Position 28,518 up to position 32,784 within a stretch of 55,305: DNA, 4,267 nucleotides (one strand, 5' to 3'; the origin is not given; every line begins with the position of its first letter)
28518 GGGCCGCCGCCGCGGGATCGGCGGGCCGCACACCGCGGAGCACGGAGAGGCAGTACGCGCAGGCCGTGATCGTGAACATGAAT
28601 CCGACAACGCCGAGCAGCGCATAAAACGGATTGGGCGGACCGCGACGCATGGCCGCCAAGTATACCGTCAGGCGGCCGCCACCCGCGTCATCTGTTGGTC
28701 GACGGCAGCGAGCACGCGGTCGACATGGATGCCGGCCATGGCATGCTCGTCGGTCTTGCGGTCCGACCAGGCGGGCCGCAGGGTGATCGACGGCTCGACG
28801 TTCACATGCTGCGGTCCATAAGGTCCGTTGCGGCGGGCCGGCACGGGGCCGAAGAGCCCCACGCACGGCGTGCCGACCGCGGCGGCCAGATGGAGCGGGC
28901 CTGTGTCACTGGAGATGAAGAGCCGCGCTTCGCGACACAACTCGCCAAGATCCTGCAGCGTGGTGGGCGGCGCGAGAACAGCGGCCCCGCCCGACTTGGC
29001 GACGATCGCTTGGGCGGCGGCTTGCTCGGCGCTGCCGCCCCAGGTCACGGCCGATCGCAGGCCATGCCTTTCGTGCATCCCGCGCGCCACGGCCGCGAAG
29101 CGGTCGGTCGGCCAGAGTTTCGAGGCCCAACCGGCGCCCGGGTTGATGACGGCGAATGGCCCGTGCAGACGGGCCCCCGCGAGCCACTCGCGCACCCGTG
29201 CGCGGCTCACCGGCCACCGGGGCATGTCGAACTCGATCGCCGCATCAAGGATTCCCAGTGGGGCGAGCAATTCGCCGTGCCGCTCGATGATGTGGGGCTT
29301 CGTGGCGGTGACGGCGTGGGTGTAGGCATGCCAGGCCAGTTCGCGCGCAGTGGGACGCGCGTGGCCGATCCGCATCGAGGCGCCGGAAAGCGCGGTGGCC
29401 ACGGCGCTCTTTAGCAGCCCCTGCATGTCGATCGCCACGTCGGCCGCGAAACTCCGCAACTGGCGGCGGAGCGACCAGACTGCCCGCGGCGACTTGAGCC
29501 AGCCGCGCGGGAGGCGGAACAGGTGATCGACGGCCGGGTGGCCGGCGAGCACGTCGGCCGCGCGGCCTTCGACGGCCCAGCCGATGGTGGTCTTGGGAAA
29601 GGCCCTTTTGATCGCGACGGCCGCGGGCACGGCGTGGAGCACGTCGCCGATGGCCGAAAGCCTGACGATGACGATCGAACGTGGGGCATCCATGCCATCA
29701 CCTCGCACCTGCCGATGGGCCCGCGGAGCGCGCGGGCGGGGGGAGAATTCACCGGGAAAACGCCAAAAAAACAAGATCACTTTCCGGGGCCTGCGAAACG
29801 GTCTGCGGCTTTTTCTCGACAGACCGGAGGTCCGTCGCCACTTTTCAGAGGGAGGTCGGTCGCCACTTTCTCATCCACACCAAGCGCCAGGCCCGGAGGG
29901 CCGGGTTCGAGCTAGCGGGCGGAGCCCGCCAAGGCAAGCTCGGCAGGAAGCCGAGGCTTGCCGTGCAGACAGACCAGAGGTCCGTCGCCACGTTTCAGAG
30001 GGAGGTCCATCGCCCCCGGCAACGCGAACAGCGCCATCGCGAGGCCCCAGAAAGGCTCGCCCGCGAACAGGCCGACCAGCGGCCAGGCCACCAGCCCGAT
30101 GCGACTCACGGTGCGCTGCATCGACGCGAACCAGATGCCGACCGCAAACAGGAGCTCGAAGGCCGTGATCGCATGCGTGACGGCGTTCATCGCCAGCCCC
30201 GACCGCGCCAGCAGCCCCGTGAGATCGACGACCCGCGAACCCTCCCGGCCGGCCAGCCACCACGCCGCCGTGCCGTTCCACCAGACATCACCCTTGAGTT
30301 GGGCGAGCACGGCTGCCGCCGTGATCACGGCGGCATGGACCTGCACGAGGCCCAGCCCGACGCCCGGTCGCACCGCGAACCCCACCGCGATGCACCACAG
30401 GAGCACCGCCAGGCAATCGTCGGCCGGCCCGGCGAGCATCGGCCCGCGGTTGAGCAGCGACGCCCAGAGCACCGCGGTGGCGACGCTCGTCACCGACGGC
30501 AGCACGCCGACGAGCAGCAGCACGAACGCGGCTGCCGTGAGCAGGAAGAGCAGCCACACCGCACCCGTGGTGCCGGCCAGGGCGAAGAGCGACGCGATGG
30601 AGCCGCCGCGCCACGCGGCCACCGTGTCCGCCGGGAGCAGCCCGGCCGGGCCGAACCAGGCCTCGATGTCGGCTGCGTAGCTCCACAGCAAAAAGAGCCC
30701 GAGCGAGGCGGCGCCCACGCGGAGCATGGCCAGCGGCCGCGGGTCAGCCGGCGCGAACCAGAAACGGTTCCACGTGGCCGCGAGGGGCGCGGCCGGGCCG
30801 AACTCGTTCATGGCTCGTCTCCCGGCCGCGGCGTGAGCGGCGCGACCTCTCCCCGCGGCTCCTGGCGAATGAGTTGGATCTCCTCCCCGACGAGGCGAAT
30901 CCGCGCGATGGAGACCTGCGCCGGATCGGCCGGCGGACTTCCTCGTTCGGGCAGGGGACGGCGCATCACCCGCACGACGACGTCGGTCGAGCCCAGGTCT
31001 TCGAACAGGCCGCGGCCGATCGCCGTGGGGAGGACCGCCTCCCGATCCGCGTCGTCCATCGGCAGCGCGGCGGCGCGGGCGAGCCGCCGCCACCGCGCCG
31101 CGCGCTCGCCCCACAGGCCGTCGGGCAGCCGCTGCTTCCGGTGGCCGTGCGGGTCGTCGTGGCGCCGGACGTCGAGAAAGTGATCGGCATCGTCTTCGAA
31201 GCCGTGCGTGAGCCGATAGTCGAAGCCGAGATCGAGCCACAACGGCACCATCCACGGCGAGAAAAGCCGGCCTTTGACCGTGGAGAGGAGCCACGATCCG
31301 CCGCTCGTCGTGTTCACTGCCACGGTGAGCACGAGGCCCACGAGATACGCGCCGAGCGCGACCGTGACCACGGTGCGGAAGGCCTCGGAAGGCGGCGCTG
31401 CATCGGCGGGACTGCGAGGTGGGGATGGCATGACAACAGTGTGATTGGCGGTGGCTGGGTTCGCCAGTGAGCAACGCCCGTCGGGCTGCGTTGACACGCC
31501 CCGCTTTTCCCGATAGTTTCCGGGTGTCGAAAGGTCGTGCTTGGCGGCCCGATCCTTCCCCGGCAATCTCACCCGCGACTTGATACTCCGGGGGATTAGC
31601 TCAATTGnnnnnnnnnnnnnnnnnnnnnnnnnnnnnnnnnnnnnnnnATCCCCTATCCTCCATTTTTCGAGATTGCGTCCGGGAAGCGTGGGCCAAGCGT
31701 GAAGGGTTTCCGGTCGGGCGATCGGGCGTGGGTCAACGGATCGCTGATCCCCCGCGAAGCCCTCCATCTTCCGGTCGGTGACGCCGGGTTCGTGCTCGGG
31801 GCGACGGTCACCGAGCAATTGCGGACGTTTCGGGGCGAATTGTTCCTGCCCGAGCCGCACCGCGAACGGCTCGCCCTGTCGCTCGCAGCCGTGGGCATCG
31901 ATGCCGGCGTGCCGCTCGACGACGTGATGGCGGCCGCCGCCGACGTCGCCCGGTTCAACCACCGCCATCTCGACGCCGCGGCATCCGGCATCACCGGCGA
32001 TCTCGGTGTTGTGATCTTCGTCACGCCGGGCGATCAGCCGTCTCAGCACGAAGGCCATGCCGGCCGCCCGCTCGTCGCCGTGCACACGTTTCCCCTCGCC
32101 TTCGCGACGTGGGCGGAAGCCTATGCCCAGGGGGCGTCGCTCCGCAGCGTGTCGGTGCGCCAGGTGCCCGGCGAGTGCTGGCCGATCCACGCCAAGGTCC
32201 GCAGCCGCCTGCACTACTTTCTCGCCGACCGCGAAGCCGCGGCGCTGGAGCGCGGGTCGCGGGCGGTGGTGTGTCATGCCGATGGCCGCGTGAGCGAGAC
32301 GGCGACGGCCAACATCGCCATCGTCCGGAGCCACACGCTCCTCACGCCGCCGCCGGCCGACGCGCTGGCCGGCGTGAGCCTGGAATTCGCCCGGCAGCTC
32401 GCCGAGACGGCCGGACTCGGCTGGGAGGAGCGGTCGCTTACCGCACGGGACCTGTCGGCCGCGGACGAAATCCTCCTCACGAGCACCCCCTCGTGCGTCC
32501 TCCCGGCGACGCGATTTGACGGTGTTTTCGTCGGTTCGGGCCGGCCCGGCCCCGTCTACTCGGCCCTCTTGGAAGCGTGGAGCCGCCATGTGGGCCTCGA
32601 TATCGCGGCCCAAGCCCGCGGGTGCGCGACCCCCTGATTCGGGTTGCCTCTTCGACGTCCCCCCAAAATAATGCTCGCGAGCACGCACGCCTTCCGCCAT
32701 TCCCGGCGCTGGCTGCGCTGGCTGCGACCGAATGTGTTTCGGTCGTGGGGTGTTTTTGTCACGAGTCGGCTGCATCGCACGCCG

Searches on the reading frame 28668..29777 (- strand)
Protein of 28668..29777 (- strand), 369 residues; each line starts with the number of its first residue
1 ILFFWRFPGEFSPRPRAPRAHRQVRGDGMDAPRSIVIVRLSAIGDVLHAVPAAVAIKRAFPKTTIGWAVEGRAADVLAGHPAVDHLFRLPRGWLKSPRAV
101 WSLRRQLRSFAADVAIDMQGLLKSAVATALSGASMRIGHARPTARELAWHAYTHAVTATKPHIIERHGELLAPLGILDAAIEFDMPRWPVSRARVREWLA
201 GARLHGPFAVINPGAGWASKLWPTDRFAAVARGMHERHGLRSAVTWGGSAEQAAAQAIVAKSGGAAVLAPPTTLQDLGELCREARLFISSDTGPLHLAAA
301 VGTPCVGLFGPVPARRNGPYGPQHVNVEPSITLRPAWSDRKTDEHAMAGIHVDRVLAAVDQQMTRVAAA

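Call 29: search_protein_families(library=pfam, proteins=[window:28668-29777:-], max_evalue=0.001)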
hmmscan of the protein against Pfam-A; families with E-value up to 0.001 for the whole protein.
window:28668-29777:- (369 aa): 1 family
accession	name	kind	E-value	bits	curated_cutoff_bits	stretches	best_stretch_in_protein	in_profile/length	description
PF01075.23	Glyco_transf_9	-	1.2e-46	159.5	22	1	100-328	1-228/247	Glycosyltransferase family 9 (heptosyltransferase)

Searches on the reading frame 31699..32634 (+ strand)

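Call 3: search_protein_families(library=pfam, proteins=[window:31699-32634:+], max_evalue=0.01)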
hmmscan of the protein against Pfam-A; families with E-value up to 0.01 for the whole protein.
window:31699-32634:+ (312 aa): 1 family
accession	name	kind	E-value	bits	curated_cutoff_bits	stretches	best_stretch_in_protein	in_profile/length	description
PF01063.24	Aminotran_4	-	1.7e-31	110.2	28.5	1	37-272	2-222/223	Amino-transferase class IV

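Call 59: search_protein_families(library=ncbifam, proteins=[window:31699-32634:+], max_evalue=0.001)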
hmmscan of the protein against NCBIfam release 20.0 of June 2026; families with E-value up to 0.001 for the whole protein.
window:31699-32634:+ (312 aa): 17 families
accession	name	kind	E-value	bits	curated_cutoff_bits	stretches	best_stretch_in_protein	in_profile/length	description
NF006185.0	PRK08320.1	subfamily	3.7e-28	98.5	363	1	11-297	6-282/292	branched-chain amino acid aminotransferase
NF005209.0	PRK06680.1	subfamily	8.5e-25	87.2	320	1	9-297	4-280/286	D-amino-acid transaminase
TIGR01122.1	ilvE_I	equivalog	3.5e-24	85.5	245.55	1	11-297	1-283/298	branched-chain-amino-acid transaminase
TIGR01121.1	D_amino_aminoT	equivalog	1.5e-23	83.4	277.45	1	11-295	3-272/276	D-amino-acid transaminase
NF005146.0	PRK06606.1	equivalog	1.8e-22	79.7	279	1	8-298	7-292/307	branched-chain amino acid transaminase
NF009126.0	PRK12479.1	equivalog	2.3e-20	72.9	518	1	11-295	7-281/299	branched-chain-amino-acid transaminase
NF005726.0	PRK07544.1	equivalog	2.2e-16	59.9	396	1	10-274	13-267/295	branched-chain amino acid aminotransferase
NF009896.0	PRK13356.1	equivalog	2.8e-15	56.2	262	1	11-280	11-268/287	branched-chain amino acid aminotransferase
NF005800.0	PRK07650.1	equivalog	1.6e-14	53.8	308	1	11-292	4-270/290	aminodeoxychorismate lyase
NF009066.0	PRK12400.1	equivalog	7.3e-12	45.3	538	1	182-296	165-280/290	D-amino-acid transaminase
NF004761.0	PRK06092.1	equivalog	1.3e-09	37.6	260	1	10-274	2-248/268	aminodeoxychorismate lyase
NF006734.0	PRK09266.1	subfamily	1.7e-08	34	202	1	188-276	160-246/270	hypothetical protein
TIGR03461.1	pabC_Proteo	equivalog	4.3e-08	32.7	176.85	1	23-271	9-243/262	aminodeoxychorismate lyase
NF005888.0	PRK07849.1-3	equivalog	2.2e-07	30.1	273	1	185-276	178-272/298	aminodeoxychorismate lyase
NF005886.0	PRK07849.1-1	equivalog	1.5e-06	27.7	253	1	188-275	180-269/291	aminodeoxychorismate lyase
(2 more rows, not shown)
